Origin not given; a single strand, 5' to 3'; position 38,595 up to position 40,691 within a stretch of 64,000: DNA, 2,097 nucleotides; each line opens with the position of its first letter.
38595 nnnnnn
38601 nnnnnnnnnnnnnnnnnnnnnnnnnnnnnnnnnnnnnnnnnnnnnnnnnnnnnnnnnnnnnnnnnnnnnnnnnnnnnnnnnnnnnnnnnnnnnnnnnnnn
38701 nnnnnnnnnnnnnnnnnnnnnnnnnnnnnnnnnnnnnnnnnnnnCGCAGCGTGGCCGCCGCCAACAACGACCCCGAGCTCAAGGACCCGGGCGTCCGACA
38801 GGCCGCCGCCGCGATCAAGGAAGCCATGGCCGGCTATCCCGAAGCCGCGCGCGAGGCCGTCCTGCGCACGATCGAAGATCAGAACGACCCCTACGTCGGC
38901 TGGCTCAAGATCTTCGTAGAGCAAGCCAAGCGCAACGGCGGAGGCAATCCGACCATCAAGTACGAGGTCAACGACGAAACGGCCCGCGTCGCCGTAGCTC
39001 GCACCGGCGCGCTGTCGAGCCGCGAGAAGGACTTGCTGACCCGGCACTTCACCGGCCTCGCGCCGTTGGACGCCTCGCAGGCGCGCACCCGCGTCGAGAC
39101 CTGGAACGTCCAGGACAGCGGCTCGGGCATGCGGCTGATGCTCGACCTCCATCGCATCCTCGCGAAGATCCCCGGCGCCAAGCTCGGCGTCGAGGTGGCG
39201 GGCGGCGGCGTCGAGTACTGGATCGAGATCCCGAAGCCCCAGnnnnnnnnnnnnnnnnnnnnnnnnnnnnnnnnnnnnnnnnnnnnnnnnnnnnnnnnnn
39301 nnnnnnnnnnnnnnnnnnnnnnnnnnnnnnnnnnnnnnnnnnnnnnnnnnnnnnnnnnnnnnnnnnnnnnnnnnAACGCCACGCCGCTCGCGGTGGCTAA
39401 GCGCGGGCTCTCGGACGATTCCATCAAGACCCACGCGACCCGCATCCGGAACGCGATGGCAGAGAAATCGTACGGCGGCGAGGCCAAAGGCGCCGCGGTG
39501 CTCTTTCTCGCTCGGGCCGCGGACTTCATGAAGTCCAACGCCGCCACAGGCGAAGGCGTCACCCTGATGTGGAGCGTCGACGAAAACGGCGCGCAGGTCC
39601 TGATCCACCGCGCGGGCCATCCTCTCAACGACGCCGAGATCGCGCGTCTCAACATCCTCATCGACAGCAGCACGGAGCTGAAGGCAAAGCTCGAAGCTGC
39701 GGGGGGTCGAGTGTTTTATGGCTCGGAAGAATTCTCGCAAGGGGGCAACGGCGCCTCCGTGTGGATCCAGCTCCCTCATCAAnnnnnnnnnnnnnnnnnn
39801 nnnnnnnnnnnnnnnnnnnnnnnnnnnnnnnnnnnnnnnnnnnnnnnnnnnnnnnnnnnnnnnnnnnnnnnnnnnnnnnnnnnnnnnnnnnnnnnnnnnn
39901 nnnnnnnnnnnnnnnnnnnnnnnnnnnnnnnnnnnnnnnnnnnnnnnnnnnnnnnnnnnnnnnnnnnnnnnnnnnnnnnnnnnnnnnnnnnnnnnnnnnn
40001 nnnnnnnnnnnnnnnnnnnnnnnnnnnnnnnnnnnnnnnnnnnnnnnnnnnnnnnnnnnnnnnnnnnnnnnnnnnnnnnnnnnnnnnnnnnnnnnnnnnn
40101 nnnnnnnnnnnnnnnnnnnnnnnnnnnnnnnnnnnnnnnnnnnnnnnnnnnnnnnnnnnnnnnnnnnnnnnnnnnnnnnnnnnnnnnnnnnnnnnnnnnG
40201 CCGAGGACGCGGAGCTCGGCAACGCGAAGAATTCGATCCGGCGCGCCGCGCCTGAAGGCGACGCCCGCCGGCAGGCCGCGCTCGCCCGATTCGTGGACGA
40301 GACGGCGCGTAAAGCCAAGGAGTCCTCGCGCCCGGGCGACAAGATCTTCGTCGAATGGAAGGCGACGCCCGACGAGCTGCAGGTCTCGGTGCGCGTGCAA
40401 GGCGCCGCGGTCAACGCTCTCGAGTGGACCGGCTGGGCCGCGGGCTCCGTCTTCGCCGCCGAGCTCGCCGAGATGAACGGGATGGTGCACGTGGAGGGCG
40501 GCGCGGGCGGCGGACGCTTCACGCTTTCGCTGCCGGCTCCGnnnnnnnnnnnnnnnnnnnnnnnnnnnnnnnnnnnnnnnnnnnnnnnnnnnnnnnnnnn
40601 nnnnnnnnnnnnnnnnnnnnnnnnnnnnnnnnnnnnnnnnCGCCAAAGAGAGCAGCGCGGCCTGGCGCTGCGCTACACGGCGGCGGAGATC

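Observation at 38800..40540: Three tandem ~150-aa repeats with GHKL-ATPase-like glycine boxes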

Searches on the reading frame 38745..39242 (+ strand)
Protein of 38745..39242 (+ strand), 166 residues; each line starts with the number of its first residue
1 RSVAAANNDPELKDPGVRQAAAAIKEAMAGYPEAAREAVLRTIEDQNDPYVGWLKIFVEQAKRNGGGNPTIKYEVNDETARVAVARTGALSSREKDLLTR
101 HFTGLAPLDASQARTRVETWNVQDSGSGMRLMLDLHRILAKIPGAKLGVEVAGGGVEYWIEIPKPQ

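Call 7: search_protein_families(library=pfam, proteins=[window:38763-39239:+], max_evalue=10)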
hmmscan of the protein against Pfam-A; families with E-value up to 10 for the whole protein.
window:38763-39239:+ (159 aa): 0 families

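Call 24: search_solved_structures(query=A1, max_evalue=10, show_alignments=3)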
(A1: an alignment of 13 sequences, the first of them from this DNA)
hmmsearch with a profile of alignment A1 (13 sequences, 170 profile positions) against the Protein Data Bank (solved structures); distinct sequences matched with E-value up to 10: 2.
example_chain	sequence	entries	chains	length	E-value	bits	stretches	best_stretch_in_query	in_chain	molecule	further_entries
4uph_A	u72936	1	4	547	1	12.8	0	97-117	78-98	SULFATASE (SULFURIC ESTER HYDROLASE) PROTEIN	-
5wlc_LW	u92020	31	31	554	3.9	11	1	4-47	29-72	Utp7 | U3 small nucleolar RNA-associated protein 7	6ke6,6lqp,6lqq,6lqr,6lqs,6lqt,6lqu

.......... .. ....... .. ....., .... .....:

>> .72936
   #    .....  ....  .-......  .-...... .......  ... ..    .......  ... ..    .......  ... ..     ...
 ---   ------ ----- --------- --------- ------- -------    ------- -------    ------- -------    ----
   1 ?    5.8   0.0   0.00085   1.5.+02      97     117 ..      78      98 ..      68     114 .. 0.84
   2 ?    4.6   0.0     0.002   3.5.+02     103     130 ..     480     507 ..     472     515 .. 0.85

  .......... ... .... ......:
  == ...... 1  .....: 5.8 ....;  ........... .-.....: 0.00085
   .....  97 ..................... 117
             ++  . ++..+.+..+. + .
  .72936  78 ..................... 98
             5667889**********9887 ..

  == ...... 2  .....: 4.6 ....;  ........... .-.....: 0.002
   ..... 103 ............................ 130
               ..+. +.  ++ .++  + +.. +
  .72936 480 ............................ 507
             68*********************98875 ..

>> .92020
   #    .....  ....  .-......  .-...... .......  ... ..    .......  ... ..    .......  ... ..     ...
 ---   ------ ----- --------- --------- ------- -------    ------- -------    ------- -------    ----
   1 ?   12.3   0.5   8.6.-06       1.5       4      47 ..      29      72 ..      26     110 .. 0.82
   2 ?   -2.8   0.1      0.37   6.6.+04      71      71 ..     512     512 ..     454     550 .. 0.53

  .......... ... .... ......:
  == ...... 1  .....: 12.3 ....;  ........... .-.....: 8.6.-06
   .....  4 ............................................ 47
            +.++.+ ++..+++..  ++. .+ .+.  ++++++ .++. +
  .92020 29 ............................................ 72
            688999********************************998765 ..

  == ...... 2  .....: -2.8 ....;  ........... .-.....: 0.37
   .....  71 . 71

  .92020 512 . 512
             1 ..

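Call 25: find_homologous_proteins(query=A1, max_evalue=0.001)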
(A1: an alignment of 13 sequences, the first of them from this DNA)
Query A1 (13 sequences) (166 aa, profile of the alignment): 1 proteins with E <= 0.001 among 8000 candidates.
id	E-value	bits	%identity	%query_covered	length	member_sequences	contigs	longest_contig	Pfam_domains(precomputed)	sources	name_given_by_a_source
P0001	2.0e-29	121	68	78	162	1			-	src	-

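Call 30: find_related_loci(query=window:38745-39242:+, collection=genome_contigs, flank=10000)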
Query window:38745-39242:+ (166 aa) in genome_contigs; peptide patterns used: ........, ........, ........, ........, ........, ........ (x = any residue, [..] = any of these).
60 stretches matched a pattern; 1 encode a relative of the query (tblastn E <= 1e-3); 1 distinct loci.
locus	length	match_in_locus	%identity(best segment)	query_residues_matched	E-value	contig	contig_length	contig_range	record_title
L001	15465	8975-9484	47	1-164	3e-38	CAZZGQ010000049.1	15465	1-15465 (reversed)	MAG TPA_asm: uncultured Elusimicrobia sp. isolate SRP272529_co2_26 genome assembly, contig: NODE_6619_length_15465_cov_1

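Call 34: predict_structure(alignment_id=A1)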
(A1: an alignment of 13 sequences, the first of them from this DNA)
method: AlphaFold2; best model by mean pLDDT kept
length: 166 residues; sequences in the alignment: 13
mean_pLDDT: 86.0   pTM: 0.80
mean pLDDT of the five models: 86.0, 84.4, 82.5, 81.2, 80.4
residues with pLDDT >= 90: 78; 70-90: 73; 50-70: 15; < 50: 0
segments of 3 or more residues with pLDDT < 50: none
pLDDT, mean of each block of 10 residues (from residue 1): 93 93 96 94 84 93 89 96 92 81 69 72 59 84 89 89 91
secondary structure, 60 per line:
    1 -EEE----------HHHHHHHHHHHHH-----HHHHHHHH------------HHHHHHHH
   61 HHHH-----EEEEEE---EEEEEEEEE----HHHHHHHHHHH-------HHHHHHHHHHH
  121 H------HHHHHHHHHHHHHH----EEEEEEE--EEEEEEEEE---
elements in order: E2-4 H15-27 H33-40 H53-64 E70-75 E79-87 H92-102 H110-121 H128-141 E146-152 E155-163
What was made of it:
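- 38745..39242 (+): R1 (aa 1541-1706): pseudo-GHKL domain, the family-defining copy. Model elements: beta1, two helices, N-box-equivalent helix (aa 1593-1604), beta-hairpin (aa 1610-1627), helix ending in the invariant HFTG (aa 1641-1644), extra lid helix, helix 3, then the PGAxxG ... GxxYWxExP hairpin. AF2 pLDDT 86, pTM 0.80 (call 34).
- On GHKL / Bergerat-fold superfamily (fold level): R1 model has pLDDT 86 (call 34).
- Closest known: Canonical histidine-kinase CA domains. Different: There is an extra N-terminal strand plus two helices, and an extra lid helix (call 34).
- R1 AF2 model has pLDDT 86 and pTM 0.80 (call 34). R1 keeps a full-length lid region with an extra helix (call 34).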

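Call 37: fold_search(model_id=the predicted structure, library=pdb)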
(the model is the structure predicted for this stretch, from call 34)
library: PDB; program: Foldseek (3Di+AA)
matches with E <= 10: 643; with E <= 0.001: 4
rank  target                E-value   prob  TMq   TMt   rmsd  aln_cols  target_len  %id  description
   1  4biu_D                6.0e-04  1.00  0.47  0.31  10.7       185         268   16  Crystal structure of CpxAHDC (orthorhombic form 1) (released 2014-02-12)
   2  9eut_A                7.2e-04  1.00  0.39  0.11  11.3       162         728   14  Cryo-EM structure of the full-length Pseudomonas aeruginosa bacteriophytochrome in its Pr state (released 2024-09-04)
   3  4biz_C                9.1e-04  1.00  0.47  0.34  11.0       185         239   16  Crystal structure of CpxAHDC (orthorhombic form 2) (released 2014-04-23)
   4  4biu_F                9.6e-04  1.00  0.43  0.31  10.9       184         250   18  Crystal structure of CpxAHDC (orthorhombic form 1) (released 2014-02-12)
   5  5lfk_B                1.5e-03  1.00  0.48  0.35  11.2       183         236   16  Crystal structure of CpxAHDC (hemiphosphorylated form) (released 2017-06-07)
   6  7cch                  1.6e-03  1.00  0.43  0.37  10.9       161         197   13  Acinetobacter baumannii histidine kinase AdeS (released 2021-06-23)
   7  4cb0_A                1.7e-03  1.00  0.47  0.34  10.6       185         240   16  Crystal structure of CpxAHDC in complex with ATP (hexagonal form) (released 2014-02-12)
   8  4biw_B                1.7e-03  1.00  0.47  0.33  11.0       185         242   15  Crystal structure of CpxAHDC (hexagonal form) (released 2014-02-12)
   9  8isi_A                3.0e-03  1.00  0.45  0.10   3.7       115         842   17  Photochromobilin-free form of Arabidopsis thaliana phytochrome A - apo-AtphyA (released 2023-08-09)
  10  4biw_A                3.0e-03  1.00  0.47  0.33  10.9       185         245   14  Crystal structure of CpxAHDC (hexagonal form) (released 2014-02-12)
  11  8iff_B                3.1e-03  0.98  0.42  0.10  11.9       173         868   14  Cryo-EM structure of Arabidopsis phytochrome A. (released 2023-08-02)
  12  6rh0_B                3.3e-03  0.99  0.44  0.32  11.5       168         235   17  Revisiting pH-gated conformational switch. Complex HK853-RR468 pH 5.5 (released 2020-02-19)
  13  4biz_A                3.5e-03  0.97  0.39  0.29  13.2       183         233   17  Crystal structure of CpxAHDC (orthorhombic form 2) (released 2014-04-23)
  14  4kp4_A                3.7e-03  1.00  0.44  0.34   7.5       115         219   21  Deciphering cis-trans directionality and visualizing autophosphorylation in histidine kinases. (released 2014-02-12)
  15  3a0y_B                4.0e-03  0.98  0.40  0.44  11.3       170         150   15  Catalytic domain of histidine kinase ThkA (TM1359) (nucleotide free form 3: 1,2-propanediol, orthorombic) (released 2009-10-20)
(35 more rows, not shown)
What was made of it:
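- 38745..39242 (+): Foldseek top 50 all GHKL (call 37).
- On GHKL / Bergerat-fold superfamily (fold level): All 50 top Foldseek PDB hits are GHKL kinases, prob ~1 (call 37).
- Closest known: Canonical histidine-kinase CA domains. Same: These are the best structural matches to the confident R1 model, with E from 6e-4, prob 1.0 and a core rmsd of 3.7-4.5 A (call 37).
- All top 50 Foldseek PDB matches are GHKL kinases, with prob ~1 and core alignments of ~115 columns at rmsd 3.7-4.5 A (call 37). The GHKL fold is supported (calls 34, 37). The AF2 alignment has just 13 sequences (calls 34, 37). All 50 best PDB matches come from one superfamily, with probability ~1 (call 37).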

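Call 39: search_protein_families(library=pfam, alignment_id=A1, max_evalue=10)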
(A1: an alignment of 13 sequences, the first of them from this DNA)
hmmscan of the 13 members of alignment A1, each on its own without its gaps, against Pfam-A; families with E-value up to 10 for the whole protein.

A. member 1, seq(166 aa): 0 families

B. families by the number of members that match (of 13 scanned): 7 families
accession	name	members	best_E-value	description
PF03194.20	LUC7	1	0.02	LUC7 N_terminus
PF07071.17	KDGP_aldolase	1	0.053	KDGP aldolase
PF16672.11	LAMTOR5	1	0.06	Ragulator complex protein LAMTOR5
PF00586.29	AIRS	1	0.084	AIR synthase related protein, N-terminal domain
PF20194.3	DUF6557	1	0.13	Family of unknown function (DUF6557)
PF11991.13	Trp_DMAT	1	0.16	Tryptophan dimethylallyltransferase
PF21982.2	RecX_HTH1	1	0.21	RecX, first three-helix domain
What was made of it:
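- Tried and rejected: No HATPase_c hit at all (call 39).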

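Call 72: find_related_loci(query=window:38745-39242:+, collection=metagenome_contigs, flank=10000)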
Query window:38745-39242:+ (166 aa) in metagenome_contigs; peptide patterns used: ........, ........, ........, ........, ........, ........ (x = any residue, [..] = any of these).
80 stretches matched a pattern; 1 encode a relative of the query (tblastn E <= 1e-3); 1 distinct loci.
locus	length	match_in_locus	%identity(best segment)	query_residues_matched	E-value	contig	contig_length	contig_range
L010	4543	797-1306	49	1-165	1e-46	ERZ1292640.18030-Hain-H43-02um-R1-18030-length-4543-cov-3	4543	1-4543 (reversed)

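Call 75: search_protein_families(library=pfam, proteins=[L001:795-1355:+, L001:1315-1830:+, L001:1802-2827:+, L001:2906-4273:+, L001:13225-13998:+], max_evalue=0.1)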
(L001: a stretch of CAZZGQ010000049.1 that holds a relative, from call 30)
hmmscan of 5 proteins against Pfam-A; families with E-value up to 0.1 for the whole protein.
L001:795-1355:+ (187 aa): 6 families
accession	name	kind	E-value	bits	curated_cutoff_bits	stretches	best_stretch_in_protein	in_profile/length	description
PF04542.20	Sigma70_r2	-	1.6e-17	63.5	24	1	12-76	1-67/71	Sigma-70 region 2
PF08281.18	Sigma70_r4_2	-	1.3e-15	57.2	25.7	1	119-168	3-52/54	Sigma-70, region 4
PF04545.22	Sigma70_r4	-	1.3e-07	31.5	24.1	1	123-168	1-46/50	Sigma-70, region 4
PF07638.17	Sigma70_ECF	-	0.0066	16.8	21.1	1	122-168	131-177/185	ECF sigma factor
PF22233.2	PhyR_sigma-like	-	0.087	13.1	27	0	126-161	3-38/50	Response regulator PhyR, sigma-like domain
PF13384.12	HTH_23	-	0.092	13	24.6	0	134-164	10-39/50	Homeodomain-like domain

L001:1315-1830:+ (172 aa): 1 family
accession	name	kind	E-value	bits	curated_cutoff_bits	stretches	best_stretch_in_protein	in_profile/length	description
PF13490.11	zf-HC2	-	9.7e-12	45.2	22.2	1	19-47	7-35/35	Putative zinc-finger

L001:1802-2827:+ (342 aa): 3 families
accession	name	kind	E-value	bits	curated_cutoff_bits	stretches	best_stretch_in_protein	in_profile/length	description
PF03888.20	MucB_RseB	-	1.5e-08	34.9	22.3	1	59-177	26-143/178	MucB/RseB N-terminal domain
PF17131.11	LolA_like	-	0.0019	18.3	30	1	132-183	68-122/184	Outer membrane lipoprotein-sorting protein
PF17188.9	MucB_RseB_C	-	0.0023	18.5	30.1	1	243-341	10-96/97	MucB/RseB C-terminal domain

L001:2906-4273:+ (456 aa): 1 family
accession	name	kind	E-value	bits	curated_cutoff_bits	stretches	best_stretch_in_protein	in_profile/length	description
PF00474.23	SSF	-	9.4e-13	48.2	22.8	1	31-330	1-324/406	Sodium:solute symporter family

L001:13225-13998:+ (258 aa): 1 family
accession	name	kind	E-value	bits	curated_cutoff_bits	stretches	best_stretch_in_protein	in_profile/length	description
PF00590.25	TP_methylase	-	2.7e-09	37.7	27.8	1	12-229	2-211/212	Tetrapyrrole (Corrin/Porphyrin) Methylases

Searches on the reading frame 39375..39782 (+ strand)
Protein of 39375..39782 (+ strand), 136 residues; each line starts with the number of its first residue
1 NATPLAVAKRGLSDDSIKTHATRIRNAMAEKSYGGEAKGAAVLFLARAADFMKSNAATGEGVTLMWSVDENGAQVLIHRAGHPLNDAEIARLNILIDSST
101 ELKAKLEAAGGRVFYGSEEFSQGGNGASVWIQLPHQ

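Call 7: search_protein_families(library=pfam, proteins=[window:39375-39782:+], max_evalue=10)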
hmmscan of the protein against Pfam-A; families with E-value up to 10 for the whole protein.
window:39375-39782:+ (136 aa): 0 families

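Call 52: search_solved_structures(query=A2, max_evalue=10, show_alignments=5)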
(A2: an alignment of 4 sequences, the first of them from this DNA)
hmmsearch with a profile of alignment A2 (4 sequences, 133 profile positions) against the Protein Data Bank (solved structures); distinct sequences matched with E-value up to 10: 0.
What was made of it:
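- PDB hmmsearch with A1 and A2 finds nothing (calls 24, 39, 52).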

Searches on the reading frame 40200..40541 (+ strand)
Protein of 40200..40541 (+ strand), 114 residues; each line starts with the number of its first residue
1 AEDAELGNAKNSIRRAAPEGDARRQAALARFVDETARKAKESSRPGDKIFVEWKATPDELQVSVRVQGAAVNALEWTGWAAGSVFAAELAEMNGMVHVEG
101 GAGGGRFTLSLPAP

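Call 7: search_protein_families(library=pfam, proteins=[window:40200-40541:+], max_evalue=10)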
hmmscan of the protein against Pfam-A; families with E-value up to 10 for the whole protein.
window:40200-40541:+ (114 aa): 1 family
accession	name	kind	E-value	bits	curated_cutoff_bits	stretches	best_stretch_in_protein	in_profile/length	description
PF02518.31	HATPase_c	-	0.071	14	26.4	1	27-113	5-109/111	Histidine kinase-, DNA gyrase B-, and HSP90-like ATPase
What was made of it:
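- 40206..40541 (+): R3 (aa 2028-2139): most reduced paralogue. Val2091 and Gly2093 sit at the G1 position. The terminal hairpin is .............. Pfam HATPase_c at E 0.071, covering profile positions 5-109 of 111 (call 7).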
